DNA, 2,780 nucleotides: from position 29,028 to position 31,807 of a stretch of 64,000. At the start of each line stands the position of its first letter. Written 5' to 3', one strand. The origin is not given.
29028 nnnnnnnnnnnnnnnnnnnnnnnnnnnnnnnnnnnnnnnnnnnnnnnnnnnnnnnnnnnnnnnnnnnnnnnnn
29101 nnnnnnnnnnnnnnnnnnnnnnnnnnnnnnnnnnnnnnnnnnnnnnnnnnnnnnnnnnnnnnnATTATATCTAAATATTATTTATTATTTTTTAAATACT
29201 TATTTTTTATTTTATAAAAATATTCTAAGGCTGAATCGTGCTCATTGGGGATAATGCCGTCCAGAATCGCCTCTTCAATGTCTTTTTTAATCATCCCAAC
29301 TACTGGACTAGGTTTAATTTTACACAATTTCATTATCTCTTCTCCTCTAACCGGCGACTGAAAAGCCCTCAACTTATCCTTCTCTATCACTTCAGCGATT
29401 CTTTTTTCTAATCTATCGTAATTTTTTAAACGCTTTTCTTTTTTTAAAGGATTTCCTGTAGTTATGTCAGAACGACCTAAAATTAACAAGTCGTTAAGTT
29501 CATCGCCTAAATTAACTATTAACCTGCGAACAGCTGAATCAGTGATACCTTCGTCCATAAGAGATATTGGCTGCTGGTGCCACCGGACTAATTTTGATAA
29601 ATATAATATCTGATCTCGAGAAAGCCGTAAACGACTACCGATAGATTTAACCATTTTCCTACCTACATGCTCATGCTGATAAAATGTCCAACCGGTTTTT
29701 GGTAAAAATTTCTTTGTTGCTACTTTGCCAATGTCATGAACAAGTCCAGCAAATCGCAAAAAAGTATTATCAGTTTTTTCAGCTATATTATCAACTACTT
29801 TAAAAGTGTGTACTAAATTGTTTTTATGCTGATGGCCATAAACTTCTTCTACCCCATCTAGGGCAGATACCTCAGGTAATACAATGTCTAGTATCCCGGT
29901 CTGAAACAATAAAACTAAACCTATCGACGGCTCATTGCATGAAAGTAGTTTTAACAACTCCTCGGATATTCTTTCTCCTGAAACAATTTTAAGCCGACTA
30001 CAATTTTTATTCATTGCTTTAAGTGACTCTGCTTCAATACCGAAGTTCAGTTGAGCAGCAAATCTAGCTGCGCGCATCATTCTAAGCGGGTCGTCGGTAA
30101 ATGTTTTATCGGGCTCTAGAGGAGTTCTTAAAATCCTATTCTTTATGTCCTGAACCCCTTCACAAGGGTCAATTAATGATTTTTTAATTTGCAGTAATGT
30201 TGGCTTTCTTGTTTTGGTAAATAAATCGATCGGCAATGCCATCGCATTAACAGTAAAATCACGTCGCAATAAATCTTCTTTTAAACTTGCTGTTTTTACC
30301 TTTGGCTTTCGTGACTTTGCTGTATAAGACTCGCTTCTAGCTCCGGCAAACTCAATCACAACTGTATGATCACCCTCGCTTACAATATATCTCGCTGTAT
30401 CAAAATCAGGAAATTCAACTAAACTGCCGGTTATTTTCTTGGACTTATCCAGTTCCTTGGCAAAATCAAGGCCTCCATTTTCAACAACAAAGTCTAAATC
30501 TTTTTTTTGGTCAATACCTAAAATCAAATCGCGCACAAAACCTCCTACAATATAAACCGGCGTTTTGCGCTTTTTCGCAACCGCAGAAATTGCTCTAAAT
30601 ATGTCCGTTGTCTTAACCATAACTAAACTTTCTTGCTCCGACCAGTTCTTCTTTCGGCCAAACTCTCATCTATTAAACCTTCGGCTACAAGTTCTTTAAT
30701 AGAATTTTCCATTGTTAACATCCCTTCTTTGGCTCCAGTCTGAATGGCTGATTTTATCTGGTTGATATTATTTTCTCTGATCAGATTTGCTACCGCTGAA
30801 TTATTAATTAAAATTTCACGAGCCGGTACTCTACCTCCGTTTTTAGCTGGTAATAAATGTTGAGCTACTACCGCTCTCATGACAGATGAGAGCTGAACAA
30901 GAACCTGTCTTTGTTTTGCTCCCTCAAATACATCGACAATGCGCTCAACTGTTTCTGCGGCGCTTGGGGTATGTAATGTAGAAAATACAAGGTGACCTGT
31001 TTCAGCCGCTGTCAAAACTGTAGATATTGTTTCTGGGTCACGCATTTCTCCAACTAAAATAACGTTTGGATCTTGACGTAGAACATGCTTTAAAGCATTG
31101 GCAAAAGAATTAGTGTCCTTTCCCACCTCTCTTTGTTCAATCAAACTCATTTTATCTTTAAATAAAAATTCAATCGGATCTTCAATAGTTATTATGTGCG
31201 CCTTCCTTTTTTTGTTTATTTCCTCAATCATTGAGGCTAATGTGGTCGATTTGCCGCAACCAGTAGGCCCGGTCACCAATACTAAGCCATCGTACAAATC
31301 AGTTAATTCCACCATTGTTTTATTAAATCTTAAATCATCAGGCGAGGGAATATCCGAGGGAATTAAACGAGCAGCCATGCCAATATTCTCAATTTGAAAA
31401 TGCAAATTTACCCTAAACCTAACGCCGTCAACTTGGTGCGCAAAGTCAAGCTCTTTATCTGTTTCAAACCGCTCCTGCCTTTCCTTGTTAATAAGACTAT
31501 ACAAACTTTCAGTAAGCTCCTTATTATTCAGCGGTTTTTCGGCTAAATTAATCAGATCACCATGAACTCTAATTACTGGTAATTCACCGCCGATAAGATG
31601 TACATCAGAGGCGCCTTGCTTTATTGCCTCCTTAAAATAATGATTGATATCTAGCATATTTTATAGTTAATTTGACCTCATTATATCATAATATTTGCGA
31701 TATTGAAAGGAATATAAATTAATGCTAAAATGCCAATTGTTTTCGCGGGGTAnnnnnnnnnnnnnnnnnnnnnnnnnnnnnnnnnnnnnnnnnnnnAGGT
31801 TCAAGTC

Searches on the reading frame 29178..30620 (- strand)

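Call 35: search_protein_families(library=pfam, proteins=[window:29178-30620:-], max_evalue=0.00001)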
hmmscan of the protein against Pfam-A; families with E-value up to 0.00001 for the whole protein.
window:29178-30620:- (480 aa): 3 families
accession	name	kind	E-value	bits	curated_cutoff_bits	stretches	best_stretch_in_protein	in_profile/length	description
PF01743.26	PolyA_pol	-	1.7e-24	87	23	1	22-165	1-126/126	Poly A polymerase head domain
PF12627.12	PolyA_pol_RNAbd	-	3.7e-18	65.5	22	1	192-252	1-61/64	Probable RNA and SrmB- binding site of polymerase A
PF01966.28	HD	-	5.2e-09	36.8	22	1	271-355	4-92/116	HD domain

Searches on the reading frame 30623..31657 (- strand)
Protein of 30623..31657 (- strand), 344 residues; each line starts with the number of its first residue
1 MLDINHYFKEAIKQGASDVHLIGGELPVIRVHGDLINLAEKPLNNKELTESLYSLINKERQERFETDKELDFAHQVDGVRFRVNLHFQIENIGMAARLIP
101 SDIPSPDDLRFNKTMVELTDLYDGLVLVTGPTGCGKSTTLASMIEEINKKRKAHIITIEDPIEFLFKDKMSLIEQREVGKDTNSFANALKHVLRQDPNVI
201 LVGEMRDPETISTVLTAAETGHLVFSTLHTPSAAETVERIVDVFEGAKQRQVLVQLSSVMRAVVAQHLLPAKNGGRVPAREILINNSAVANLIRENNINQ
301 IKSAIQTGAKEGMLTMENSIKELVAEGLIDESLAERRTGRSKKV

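Call 35: search_protein_families(library=pfam, proteins=[window:30623-31657:-], max_evalue=0.00001)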
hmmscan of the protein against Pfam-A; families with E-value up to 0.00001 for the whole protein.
window:30623-31657:- (344 aa): 1 family
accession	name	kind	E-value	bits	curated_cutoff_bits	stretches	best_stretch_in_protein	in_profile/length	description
PF00437.27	T2SSE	-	8e-46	156.8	24.9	1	4-308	12-312/370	Type II/IV secretion system protein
